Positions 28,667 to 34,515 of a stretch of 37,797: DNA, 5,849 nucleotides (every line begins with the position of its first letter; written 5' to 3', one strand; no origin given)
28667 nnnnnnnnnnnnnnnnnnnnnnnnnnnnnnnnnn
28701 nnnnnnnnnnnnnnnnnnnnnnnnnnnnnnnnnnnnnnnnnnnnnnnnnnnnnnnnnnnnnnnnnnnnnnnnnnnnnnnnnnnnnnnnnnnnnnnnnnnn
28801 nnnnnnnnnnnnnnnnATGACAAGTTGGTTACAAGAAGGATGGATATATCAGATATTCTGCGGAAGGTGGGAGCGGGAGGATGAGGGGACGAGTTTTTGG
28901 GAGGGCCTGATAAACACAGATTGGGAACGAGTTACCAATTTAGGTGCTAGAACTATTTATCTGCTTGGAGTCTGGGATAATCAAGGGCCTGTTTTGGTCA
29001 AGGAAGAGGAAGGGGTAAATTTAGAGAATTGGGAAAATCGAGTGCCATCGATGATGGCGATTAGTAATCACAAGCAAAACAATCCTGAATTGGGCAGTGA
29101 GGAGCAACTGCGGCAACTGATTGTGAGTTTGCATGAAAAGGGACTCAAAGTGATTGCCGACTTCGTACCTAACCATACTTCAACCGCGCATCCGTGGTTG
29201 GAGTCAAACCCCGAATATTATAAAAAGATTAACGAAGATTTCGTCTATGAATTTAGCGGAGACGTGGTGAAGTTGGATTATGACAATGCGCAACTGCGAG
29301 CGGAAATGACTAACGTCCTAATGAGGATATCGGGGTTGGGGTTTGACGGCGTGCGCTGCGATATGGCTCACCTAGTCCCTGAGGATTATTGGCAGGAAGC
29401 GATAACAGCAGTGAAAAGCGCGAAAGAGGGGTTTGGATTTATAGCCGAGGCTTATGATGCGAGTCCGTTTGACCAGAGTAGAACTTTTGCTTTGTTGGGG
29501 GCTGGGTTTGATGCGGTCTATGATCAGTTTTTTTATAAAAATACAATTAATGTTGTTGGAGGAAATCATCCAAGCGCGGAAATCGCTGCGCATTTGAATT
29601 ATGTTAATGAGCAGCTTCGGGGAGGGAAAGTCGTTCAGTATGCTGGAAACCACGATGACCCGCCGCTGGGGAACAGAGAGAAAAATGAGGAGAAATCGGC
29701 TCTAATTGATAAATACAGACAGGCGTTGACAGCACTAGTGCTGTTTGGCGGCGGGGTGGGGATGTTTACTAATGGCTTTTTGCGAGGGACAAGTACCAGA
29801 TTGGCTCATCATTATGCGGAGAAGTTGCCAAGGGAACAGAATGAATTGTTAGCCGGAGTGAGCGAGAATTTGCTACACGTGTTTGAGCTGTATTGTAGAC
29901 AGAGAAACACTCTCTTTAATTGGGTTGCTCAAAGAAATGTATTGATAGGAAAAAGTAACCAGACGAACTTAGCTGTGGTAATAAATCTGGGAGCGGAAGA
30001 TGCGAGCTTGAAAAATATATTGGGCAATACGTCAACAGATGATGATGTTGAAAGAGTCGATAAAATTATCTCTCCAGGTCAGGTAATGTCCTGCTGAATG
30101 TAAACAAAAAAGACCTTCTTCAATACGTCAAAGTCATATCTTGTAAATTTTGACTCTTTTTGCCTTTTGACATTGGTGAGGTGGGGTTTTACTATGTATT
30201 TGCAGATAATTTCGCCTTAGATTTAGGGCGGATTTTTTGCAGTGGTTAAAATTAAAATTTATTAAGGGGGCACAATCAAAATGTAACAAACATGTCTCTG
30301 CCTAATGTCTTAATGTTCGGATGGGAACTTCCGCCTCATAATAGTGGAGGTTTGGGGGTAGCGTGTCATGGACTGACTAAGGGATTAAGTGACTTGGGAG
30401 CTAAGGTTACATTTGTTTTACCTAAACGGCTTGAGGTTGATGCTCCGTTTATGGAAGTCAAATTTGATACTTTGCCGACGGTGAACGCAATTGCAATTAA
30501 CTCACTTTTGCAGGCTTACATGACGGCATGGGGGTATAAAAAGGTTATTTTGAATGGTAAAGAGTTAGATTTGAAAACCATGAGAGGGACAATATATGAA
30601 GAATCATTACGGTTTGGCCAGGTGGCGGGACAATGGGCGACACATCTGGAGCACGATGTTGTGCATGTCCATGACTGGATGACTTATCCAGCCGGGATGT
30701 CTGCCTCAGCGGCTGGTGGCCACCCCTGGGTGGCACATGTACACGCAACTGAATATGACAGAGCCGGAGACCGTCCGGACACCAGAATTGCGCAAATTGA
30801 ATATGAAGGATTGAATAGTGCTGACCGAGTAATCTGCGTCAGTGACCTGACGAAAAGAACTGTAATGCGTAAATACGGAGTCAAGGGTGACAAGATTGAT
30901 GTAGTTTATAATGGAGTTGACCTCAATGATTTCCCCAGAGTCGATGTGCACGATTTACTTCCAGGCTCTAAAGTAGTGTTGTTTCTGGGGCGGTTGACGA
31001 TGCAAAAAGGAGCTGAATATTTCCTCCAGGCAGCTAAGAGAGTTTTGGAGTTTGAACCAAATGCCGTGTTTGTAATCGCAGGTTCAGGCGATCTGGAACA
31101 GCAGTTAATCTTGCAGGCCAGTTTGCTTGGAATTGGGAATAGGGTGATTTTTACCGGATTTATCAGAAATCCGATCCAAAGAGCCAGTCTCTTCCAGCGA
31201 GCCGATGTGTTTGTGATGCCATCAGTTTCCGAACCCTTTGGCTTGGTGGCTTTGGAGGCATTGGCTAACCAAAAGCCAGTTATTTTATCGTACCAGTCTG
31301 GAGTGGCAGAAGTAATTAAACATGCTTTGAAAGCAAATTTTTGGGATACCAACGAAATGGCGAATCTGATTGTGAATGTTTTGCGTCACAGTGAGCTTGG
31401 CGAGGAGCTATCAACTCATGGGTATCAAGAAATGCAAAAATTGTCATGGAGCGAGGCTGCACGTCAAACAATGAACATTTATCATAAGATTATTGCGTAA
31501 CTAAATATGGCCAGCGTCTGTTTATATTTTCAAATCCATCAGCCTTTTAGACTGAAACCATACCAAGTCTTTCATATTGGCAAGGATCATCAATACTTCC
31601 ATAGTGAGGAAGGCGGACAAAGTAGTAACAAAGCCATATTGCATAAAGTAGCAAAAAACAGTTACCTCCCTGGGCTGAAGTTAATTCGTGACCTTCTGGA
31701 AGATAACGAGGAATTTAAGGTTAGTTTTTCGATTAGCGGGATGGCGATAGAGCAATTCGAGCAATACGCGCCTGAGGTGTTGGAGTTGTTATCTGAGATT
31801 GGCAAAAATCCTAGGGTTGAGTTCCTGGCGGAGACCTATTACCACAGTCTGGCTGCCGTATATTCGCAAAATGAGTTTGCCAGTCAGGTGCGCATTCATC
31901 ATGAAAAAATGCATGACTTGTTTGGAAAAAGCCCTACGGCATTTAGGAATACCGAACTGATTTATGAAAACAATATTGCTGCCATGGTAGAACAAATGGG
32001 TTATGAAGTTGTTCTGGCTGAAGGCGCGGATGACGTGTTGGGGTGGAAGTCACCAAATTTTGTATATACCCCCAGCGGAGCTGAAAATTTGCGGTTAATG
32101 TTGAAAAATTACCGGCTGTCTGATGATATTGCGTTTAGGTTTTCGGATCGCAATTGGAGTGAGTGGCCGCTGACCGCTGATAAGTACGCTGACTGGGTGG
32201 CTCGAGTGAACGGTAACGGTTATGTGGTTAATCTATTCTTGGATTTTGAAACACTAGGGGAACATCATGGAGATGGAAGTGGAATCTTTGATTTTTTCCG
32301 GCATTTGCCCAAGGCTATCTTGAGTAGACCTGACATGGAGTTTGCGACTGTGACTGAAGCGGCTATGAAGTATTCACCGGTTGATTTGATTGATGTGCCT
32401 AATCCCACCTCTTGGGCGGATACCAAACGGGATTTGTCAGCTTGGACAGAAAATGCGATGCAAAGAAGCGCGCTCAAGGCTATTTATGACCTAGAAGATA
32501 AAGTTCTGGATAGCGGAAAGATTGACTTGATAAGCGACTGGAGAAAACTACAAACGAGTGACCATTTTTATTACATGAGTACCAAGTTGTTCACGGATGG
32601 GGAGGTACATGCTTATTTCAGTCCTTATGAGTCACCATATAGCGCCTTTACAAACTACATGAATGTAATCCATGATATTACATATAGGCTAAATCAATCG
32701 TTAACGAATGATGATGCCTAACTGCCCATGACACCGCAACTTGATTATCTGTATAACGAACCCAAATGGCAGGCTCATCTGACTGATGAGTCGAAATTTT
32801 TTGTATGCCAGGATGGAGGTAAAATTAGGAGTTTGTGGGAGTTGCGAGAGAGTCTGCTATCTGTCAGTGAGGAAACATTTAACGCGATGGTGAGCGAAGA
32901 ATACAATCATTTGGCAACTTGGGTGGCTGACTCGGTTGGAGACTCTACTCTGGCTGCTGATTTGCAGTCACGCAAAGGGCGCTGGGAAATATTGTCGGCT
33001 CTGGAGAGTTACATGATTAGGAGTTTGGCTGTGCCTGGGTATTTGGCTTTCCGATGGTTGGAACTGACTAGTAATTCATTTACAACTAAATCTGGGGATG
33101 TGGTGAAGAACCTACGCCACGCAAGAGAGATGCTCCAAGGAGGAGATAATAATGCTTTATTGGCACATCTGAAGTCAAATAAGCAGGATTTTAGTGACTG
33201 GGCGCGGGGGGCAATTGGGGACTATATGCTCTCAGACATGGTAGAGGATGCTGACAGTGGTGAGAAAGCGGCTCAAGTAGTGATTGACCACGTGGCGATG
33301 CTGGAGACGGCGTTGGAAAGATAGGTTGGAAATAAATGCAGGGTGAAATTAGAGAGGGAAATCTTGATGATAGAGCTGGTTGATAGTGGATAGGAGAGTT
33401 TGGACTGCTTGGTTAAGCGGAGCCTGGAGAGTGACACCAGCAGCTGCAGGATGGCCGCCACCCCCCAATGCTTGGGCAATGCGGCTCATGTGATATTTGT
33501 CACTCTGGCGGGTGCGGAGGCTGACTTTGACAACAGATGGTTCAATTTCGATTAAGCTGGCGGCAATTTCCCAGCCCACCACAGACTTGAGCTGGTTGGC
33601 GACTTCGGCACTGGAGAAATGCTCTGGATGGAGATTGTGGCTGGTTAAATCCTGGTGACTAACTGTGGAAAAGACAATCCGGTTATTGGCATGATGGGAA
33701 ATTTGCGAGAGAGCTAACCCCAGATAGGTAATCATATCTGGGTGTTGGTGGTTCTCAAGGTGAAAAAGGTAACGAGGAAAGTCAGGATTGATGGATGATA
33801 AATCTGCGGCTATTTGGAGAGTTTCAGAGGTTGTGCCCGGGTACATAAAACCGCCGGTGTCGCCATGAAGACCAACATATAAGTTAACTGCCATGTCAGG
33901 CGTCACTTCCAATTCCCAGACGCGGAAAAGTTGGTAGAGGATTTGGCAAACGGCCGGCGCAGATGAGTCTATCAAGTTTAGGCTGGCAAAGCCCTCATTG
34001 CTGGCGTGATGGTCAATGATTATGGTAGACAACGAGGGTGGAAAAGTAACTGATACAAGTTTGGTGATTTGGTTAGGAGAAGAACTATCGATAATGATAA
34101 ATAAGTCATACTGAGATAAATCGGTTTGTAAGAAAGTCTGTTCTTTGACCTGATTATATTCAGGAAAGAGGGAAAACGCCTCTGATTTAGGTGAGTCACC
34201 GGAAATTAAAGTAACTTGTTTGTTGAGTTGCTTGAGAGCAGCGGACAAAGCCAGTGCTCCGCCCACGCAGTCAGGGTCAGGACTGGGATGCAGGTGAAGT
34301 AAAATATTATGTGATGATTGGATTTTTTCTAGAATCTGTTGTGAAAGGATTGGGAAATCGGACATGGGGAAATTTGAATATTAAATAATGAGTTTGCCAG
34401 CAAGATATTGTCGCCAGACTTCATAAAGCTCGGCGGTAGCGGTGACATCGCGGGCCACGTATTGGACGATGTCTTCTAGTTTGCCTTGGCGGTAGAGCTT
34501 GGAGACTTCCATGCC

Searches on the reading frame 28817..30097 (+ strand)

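Call 8: search_protein_families(library=pfam, proteins=[window:28817-30097:+], max_evalue=0.01)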
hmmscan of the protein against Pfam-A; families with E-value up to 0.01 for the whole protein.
window:28817-30097:+ (426 aa): 2 families
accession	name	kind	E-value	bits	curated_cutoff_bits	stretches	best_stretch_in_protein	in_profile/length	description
PF00128.31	Alpha-amylase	-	5.5e-16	59.3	22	2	78-142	49-113/446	Alpha amylase, catalytic domain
PF14701.12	hDGE_amylase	-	0.0018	17.9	27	0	89-134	63-116/439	Glycogen debranching enzyme, glucanotransferase domain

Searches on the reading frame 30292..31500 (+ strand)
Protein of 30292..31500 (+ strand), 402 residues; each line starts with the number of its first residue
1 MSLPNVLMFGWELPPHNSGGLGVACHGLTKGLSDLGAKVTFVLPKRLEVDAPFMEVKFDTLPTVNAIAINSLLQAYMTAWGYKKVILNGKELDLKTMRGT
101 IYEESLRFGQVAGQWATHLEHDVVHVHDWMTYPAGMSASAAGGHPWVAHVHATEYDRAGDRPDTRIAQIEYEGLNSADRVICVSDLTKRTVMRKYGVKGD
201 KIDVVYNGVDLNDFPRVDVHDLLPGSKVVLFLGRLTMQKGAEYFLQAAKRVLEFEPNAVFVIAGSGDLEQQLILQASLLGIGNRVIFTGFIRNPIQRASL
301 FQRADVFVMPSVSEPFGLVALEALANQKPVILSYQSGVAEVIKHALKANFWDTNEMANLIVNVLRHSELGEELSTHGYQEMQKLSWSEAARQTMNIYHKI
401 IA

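Call 9: search_protein_families(library=pfam, proteins=[window:30292-31500:+], max_evalue=0.01)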
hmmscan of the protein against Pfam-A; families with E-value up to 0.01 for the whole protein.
window:30292-31500:+ (402 aa): 7 families
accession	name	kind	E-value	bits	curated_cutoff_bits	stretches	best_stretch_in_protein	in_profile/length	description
PF00534.26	Glycos_transf_1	-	2.5e-34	118.7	26.4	1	224-377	13-169/172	Glycosyl transferases group 1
PF13692.12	Glyco_trans_1_4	-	1.5e-29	103.5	27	1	227-365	2-141/142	Glycosyl transferases group 1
PF13439.12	Glyco_transf_4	-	3.6e-24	86.1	28.5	1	106-212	58-169/170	Glycosyltransferase Family 4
PF20706.3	GT4-conflict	-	3e-21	76.3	26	1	148-394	113-355/385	Family 4 Glycosyltransferase in conflict systems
PF13579.12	Glyco_trans_4_4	-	3.7e-18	66.8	29.7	1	19-208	1-158/158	Glycosyl transferase 4-like domain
PF08323.17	Glyco_transf_5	-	5.6e-16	59.4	22.7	1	5-195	1-228/239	Starch synthase catalytic domain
PF00982.27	Glyco_transf_20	-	9.4e-07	28.3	32.5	1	296-368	364-441/473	Glycosyltransferase family 20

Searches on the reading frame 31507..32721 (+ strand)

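Call 9: search_protein_families(library=pfam, proteins=[window:31507-32721:+], max_evalue=0.01)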
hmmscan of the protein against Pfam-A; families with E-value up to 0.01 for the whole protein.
window:31507-32721:+ (404 aa): 2 families
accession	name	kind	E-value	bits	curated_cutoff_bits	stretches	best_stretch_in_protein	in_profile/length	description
PF03065.20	Glyco_hydro_57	-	1.7e-67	228.2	21.2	1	6-298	2-291/291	Glycosyl hydrolase family 57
PF01522.26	Polysacc_deac_1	-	0.00017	22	23.1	1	84-169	47-124/124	Polysaccharide deacetylase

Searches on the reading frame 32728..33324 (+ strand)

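Call 9: search_protein_families(library=pfam, proteins=[window:32728-33324:+], max_evalue=0.01)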
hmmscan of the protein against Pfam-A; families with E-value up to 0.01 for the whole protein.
window:32728-33324:+ (198 aa): 1 family
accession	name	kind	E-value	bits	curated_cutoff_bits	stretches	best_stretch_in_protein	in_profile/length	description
PF19027.5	DUF5752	-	9.6e-05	22.3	23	1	57-173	55-187/208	Family of unknown function (DUF5752)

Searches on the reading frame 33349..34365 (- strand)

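Call 9: search_protein_families(library=pfam, proteins=[window:33349-34365:-], max_evalue=0.01)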
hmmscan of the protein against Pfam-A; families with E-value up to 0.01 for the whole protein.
window:33349-34365:- (338 aa): 2 families
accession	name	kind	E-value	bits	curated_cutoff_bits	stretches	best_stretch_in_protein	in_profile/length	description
PF01368.27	DHH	-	9.3e-14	52.2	28.1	1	20-165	1-124/125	DHH family, N-terminal domain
PF02272.25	DHHA1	-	1.2e-10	42.2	25.9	1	252-332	18-100/102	DHHA1 domain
